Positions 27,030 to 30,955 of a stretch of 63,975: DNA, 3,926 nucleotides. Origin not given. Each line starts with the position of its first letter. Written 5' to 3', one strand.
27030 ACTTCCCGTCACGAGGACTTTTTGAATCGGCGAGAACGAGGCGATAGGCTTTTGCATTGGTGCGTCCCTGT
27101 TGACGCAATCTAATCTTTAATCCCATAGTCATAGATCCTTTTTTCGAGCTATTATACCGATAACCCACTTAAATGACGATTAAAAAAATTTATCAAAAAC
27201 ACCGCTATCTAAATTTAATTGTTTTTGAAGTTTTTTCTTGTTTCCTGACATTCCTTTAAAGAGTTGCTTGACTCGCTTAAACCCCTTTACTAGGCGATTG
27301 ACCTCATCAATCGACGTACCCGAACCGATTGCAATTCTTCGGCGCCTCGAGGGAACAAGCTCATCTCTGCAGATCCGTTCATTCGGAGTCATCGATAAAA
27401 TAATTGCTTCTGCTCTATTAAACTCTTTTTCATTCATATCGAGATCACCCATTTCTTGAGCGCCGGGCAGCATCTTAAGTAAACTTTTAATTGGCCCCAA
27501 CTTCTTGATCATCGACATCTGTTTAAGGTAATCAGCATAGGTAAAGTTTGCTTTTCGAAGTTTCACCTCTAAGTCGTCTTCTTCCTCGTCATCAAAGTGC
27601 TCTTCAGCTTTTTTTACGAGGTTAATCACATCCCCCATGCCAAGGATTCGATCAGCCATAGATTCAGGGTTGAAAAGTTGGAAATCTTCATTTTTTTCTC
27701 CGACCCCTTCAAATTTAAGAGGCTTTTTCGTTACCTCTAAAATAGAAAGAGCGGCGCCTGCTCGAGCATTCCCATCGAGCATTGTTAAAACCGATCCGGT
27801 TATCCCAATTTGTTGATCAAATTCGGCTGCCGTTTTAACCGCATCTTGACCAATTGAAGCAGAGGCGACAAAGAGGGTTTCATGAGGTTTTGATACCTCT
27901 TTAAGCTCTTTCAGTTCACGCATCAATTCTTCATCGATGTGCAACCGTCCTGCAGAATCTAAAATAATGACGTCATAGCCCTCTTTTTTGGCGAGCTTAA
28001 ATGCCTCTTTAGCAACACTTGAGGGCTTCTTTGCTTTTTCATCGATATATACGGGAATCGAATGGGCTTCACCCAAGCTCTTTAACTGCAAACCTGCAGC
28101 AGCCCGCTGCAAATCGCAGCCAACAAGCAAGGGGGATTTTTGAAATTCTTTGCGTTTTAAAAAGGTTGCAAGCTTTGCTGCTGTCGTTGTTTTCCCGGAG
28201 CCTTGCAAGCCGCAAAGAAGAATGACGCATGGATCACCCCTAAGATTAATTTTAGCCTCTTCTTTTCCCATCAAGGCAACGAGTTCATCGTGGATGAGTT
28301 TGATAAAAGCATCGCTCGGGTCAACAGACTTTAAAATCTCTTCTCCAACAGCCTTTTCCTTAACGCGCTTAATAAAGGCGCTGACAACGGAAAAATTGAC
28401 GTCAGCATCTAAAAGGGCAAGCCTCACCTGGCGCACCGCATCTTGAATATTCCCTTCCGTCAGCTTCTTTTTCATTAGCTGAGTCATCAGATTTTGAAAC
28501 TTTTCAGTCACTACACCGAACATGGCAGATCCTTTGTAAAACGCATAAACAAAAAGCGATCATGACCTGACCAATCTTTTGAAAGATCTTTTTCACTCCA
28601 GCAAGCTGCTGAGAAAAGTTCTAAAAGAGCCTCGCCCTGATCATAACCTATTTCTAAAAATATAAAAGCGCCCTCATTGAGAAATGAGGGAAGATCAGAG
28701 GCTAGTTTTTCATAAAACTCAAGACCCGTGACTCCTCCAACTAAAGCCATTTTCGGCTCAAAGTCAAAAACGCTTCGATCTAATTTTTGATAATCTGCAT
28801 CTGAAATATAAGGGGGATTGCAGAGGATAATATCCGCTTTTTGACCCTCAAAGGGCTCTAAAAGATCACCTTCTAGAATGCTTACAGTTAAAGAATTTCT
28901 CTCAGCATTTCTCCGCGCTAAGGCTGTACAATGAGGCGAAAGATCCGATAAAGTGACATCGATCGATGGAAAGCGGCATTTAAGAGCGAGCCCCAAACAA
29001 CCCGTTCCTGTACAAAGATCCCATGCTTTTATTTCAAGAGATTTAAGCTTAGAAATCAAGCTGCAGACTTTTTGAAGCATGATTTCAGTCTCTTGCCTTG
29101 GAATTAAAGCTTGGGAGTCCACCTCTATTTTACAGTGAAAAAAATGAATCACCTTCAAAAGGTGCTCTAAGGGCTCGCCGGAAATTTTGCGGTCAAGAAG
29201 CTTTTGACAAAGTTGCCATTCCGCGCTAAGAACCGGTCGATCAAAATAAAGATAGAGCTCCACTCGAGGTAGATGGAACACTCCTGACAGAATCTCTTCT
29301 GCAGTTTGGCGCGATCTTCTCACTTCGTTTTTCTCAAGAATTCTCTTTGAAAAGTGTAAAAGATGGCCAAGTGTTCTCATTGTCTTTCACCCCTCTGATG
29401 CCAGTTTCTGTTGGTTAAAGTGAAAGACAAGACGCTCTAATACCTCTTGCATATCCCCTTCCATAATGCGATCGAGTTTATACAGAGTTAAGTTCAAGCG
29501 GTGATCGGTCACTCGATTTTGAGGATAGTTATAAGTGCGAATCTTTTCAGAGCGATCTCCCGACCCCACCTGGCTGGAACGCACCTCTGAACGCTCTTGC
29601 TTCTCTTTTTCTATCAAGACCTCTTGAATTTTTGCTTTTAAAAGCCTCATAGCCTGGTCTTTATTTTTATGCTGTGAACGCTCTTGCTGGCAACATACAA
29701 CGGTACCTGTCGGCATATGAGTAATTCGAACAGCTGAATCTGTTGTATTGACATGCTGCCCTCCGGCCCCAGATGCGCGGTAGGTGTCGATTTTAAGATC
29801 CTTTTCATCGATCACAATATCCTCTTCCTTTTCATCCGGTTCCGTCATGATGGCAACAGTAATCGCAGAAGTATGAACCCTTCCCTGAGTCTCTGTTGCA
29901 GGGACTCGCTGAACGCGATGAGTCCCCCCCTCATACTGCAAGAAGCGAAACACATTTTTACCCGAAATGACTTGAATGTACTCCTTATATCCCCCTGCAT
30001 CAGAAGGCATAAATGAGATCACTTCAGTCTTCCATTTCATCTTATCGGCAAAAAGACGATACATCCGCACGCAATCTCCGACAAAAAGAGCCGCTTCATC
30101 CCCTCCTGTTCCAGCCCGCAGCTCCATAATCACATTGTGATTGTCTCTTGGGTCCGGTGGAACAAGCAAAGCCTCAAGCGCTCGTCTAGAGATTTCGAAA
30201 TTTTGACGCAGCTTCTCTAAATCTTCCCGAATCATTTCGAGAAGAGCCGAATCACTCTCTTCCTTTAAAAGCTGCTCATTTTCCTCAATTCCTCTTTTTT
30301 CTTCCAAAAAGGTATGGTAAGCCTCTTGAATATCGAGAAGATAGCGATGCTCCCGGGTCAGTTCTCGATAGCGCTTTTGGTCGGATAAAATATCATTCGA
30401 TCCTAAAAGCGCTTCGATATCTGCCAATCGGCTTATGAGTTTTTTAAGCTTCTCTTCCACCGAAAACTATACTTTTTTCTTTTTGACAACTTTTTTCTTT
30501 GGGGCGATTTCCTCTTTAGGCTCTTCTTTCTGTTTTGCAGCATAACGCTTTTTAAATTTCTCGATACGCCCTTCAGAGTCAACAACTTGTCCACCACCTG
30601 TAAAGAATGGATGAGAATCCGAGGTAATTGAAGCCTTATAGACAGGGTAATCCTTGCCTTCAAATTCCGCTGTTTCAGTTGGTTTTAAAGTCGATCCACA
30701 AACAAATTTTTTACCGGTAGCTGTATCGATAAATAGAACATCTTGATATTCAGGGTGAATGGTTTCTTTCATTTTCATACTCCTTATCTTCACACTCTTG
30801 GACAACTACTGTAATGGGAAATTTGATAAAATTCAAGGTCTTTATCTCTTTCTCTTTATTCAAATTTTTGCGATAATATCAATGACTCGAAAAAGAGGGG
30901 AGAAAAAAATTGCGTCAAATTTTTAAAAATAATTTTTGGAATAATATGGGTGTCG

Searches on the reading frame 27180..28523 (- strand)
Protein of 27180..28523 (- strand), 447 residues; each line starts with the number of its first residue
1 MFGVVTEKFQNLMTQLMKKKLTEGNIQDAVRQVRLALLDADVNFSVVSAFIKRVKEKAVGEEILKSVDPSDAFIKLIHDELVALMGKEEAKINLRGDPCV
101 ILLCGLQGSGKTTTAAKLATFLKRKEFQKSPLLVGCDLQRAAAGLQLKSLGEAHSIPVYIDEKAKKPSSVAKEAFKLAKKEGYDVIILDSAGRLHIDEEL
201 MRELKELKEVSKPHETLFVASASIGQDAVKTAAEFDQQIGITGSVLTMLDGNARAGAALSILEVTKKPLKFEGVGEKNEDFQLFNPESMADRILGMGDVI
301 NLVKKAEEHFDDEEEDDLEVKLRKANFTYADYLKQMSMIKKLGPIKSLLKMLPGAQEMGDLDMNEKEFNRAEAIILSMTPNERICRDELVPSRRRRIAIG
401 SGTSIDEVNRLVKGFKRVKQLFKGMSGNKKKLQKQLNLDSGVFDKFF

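Call 75: search_protein_families(library=pfam, proteins=[window:27180-28523:-], max_evalue=0.00001)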
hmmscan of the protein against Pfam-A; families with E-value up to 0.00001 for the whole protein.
window:27180-28523:- (447 aa): 3 families
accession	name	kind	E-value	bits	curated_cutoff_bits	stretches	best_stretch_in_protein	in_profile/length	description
PF00448.28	SRP54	-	8.1e-68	228.4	22.7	1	98-295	1-196/196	SRP54-type protein, GTPase domain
PF02978.25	SRP_SPB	-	1.7e-28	99.3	27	1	326-421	1-90/91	Signal peptide binding domain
PF02881.24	SRP54_N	-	6e-16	58.9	22.4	1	6-81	2-75/75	SRP54-type protein, helical bundle domain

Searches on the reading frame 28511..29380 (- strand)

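Call 75: search_protein_families(library=pfam, proteins=[window:28511-29380:-], max_evalue=0.00001)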
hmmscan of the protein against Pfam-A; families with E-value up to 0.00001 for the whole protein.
window:28511-29380:- (289 aa): 3 families
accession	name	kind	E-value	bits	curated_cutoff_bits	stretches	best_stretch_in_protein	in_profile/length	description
PF05175.20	MTS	-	7.1e-15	55.5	23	1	108-196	23-113/170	Methyltransferase small domain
PF17827.6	PrmC_N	-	1.5e-10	41.9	23.4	1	7-75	2-70/71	PrmC N-terminal domain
PF13649.12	Methyltransf_25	-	3.8e-09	37.5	27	1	121-200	3-85/97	Methyltransferase domain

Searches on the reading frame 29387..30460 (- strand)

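Call 75: search_protein_families(library=pfam, proteins=[window:29387-30460:-], max_evalue=0.00001)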
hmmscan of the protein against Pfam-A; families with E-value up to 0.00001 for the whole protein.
window:29387-30460:- (357 aa): 2 families
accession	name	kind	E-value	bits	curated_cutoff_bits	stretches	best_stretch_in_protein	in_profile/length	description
PF03462.23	PCRF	-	3.2e-63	213.5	24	1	10-202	3-194/194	PCRF domain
PF00472.26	RF-1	-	3.1e-44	150.1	35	1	212-321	2-116/116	RF-1 domain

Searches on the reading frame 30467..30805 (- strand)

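Call 75: search_protein_families(library=pfam, proteins=[window:30467-30805:-], max_evalue=0.00001)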
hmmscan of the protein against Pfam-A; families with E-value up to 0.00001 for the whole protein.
window:30467-30805:- (112 aa): 1 family
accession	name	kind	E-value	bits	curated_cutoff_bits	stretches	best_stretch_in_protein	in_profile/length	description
PF01197.23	Ribosomal_L31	-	9.1e-24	83.9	27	1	12-89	1-65/65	Ribosomal protein L31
